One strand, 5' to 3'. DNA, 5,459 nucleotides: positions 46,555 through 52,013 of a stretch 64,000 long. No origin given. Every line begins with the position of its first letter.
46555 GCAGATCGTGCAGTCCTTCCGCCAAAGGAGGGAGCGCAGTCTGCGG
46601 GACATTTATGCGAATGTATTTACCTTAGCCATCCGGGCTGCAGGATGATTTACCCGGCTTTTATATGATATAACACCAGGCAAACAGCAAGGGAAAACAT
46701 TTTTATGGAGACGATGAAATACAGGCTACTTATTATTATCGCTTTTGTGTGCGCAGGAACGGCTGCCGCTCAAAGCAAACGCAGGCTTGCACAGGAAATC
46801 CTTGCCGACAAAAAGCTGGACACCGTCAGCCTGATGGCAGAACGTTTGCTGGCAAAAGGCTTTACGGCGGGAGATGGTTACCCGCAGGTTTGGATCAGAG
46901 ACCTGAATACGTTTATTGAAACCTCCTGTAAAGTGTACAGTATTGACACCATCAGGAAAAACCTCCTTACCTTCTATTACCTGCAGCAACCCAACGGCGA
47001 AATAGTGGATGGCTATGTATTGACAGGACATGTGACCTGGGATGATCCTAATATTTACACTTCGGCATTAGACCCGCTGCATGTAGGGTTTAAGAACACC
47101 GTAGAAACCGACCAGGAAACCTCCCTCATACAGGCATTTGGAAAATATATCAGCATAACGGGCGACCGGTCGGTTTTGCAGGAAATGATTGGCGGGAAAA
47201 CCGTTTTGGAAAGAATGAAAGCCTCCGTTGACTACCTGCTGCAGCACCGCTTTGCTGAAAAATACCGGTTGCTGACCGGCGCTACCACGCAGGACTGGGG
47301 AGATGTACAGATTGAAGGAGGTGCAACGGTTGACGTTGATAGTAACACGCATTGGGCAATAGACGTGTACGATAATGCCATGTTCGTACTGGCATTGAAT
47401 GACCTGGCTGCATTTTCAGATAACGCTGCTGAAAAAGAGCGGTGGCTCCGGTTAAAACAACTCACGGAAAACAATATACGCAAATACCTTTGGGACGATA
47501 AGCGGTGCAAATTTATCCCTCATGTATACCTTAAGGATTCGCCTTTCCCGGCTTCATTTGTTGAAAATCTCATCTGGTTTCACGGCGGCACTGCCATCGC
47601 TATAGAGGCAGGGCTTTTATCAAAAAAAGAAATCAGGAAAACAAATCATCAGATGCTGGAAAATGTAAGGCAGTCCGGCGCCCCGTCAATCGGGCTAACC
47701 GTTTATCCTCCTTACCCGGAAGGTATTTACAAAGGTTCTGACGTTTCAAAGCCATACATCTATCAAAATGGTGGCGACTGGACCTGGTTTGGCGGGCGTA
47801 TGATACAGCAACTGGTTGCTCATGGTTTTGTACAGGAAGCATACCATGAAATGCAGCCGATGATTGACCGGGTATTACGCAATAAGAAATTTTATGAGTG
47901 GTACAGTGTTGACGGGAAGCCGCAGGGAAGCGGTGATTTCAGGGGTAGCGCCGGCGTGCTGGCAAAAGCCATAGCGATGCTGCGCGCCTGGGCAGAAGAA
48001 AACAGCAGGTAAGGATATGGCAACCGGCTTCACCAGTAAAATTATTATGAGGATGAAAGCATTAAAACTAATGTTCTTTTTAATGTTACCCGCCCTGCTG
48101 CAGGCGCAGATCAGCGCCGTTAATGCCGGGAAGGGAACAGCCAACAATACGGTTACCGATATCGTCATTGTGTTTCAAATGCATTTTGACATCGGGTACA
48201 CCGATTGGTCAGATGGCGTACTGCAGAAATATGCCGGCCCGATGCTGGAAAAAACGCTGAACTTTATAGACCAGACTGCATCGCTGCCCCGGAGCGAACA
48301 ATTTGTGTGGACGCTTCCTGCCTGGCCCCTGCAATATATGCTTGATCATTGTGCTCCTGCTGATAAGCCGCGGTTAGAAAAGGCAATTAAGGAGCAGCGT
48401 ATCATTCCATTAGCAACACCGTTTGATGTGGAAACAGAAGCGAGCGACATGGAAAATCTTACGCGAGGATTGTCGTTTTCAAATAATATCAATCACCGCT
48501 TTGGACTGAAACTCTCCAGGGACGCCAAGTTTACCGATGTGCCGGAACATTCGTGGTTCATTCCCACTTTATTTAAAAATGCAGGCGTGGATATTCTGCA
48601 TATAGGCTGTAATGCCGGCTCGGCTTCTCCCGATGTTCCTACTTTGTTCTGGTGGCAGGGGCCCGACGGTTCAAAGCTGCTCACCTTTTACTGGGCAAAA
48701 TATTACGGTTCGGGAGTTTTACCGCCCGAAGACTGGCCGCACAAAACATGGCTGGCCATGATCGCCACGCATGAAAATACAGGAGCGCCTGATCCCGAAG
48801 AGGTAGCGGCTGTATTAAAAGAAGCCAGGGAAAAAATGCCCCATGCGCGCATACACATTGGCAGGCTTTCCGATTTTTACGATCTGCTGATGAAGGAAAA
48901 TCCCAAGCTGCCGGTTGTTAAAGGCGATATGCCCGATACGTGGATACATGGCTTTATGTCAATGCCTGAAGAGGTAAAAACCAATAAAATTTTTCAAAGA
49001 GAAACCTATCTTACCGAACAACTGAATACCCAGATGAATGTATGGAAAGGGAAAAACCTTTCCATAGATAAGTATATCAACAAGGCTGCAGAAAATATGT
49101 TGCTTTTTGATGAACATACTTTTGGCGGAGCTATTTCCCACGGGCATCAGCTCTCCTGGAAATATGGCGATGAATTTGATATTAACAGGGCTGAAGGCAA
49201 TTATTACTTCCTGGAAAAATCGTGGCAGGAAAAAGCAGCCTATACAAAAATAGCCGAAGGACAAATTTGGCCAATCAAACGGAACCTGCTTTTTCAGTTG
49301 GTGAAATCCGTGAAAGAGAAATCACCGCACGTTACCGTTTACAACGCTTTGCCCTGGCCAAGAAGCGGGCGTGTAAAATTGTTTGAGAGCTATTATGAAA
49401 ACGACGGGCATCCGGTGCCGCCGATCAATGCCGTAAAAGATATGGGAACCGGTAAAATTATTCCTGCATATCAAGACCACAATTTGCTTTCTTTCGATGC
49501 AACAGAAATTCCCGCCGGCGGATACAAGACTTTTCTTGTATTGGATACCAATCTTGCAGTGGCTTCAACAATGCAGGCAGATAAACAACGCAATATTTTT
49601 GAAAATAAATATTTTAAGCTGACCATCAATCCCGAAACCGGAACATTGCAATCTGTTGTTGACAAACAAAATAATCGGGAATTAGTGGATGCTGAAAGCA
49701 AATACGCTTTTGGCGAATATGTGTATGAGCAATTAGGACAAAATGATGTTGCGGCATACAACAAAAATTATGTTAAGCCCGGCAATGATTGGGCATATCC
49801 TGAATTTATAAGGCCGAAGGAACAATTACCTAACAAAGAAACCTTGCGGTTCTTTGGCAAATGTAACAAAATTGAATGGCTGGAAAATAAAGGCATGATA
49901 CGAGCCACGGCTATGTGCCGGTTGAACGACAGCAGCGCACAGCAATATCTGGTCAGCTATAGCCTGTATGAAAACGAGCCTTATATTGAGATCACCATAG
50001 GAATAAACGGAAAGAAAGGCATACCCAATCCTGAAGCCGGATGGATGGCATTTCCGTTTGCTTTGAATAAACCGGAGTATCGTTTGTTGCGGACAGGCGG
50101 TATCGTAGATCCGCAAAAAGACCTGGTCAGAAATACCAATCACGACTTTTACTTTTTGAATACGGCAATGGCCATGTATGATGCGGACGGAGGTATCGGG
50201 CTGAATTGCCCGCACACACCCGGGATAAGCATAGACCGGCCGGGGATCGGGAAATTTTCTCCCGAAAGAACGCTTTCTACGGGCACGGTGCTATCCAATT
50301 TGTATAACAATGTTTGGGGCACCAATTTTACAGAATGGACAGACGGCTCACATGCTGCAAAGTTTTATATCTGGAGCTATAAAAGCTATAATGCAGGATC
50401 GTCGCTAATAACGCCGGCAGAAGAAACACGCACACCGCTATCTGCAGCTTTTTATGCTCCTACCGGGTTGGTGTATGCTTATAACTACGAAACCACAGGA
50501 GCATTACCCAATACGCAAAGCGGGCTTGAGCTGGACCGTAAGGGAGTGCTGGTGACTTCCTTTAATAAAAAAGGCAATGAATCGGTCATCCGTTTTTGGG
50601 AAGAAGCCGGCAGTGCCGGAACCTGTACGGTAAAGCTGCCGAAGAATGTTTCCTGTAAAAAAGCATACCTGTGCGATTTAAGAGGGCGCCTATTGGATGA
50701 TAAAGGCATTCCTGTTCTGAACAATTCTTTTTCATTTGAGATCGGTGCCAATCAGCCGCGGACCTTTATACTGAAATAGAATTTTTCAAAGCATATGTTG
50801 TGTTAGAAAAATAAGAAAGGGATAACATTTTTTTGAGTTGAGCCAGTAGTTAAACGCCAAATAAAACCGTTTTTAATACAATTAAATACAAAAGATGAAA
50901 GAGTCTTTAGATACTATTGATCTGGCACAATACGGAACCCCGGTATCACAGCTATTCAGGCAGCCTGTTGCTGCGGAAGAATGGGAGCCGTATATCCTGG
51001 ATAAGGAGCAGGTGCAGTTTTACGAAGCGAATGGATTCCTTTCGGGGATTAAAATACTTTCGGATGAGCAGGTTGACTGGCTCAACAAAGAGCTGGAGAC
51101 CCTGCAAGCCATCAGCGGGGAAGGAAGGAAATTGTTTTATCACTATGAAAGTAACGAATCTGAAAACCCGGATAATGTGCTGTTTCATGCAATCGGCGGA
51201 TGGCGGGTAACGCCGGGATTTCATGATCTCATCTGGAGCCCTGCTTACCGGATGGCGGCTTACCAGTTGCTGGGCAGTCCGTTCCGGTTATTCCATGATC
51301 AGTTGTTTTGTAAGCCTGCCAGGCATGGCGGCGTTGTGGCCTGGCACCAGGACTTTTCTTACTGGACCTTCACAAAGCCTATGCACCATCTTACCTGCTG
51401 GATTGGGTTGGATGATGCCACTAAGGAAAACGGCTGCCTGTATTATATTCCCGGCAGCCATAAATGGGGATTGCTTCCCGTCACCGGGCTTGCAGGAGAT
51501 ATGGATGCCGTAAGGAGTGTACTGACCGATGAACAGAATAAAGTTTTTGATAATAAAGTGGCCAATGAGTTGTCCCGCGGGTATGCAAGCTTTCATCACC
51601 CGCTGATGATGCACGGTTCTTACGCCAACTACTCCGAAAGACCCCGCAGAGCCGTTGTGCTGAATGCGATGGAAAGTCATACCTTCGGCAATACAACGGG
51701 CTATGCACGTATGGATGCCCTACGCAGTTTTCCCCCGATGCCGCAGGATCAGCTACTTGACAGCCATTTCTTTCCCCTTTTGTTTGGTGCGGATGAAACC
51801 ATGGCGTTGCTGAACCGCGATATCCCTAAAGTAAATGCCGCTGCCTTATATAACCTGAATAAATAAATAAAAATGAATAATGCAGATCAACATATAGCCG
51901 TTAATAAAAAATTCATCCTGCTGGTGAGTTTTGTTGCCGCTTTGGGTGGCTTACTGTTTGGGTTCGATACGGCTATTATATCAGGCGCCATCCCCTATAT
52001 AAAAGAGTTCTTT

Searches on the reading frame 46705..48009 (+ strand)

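Call 20: search_protein_families(library=pfam, proteins=[window:46705-48009:+], max_evalue=0.00001)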
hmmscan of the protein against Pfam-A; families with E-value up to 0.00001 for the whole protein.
window:46705-48009:+ (435 aa): 1 family
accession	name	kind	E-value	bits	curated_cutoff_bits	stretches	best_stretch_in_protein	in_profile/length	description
PF06202.20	GDE_C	-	5.1e-06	26.1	21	1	136-391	81-329/367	Amylo-alpha-1,6-glucosidase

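Call 48: search_protein_families(library=pfam, proteins=[window:46705-48009:+], max_evalue=0.01)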
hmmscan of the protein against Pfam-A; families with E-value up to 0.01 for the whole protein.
window:46705-48009:+ (435 aa): 1 family
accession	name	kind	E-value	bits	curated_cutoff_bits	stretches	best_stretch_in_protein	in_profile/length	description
PF06202.20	GDE_C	-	5.1e-06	26.1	21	1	136-391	81-329/367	Amylo-alpha-1,6-glucosidase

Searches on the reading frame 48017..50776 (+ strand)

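Call 20: search_protein_families(library=pfam, proteins=[window:48017-50776:+], max_evalue=0.00001)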
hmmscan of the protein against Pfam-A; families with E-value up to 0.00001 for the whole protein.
window:48017-50776:+ (920 aa): 3 families
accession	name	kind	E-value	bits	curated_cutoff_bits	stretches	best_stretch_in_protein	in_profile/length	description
PF16477.11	DUF5054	-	2.6e-09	37.9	37.6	1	519-642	150-271/291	Domain of unknown function (DUF5054)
PF07748.19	Glyco_hydro_38C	-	2.4e-07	31.7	25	1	529-698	2-143/206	Glycosyl hydrolases family 38 C-terminal domain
PF01074.27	Glyco_hydro_38N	-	7.6e-07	29.2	25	1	53-267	6-198/270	Glycosyl hydrolases family 38 N-terminal domain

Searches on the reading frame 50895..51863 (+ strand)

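Call 20: search_protein_families(library=pfam, proteins=[window:50895-51863:+], max_evalue=0.00001)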
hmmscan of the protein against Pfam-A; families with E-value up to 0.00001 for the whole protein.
window:50895-51863:+ (323 aa): 1 family
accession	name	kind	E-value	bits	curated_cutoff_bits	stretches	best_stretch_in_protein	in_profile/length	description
PF05721.19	PhyH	-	1.3e-32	114.3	22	1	43-253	1-213/213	Phytanoyl-CoA dioxygenase (PhyH)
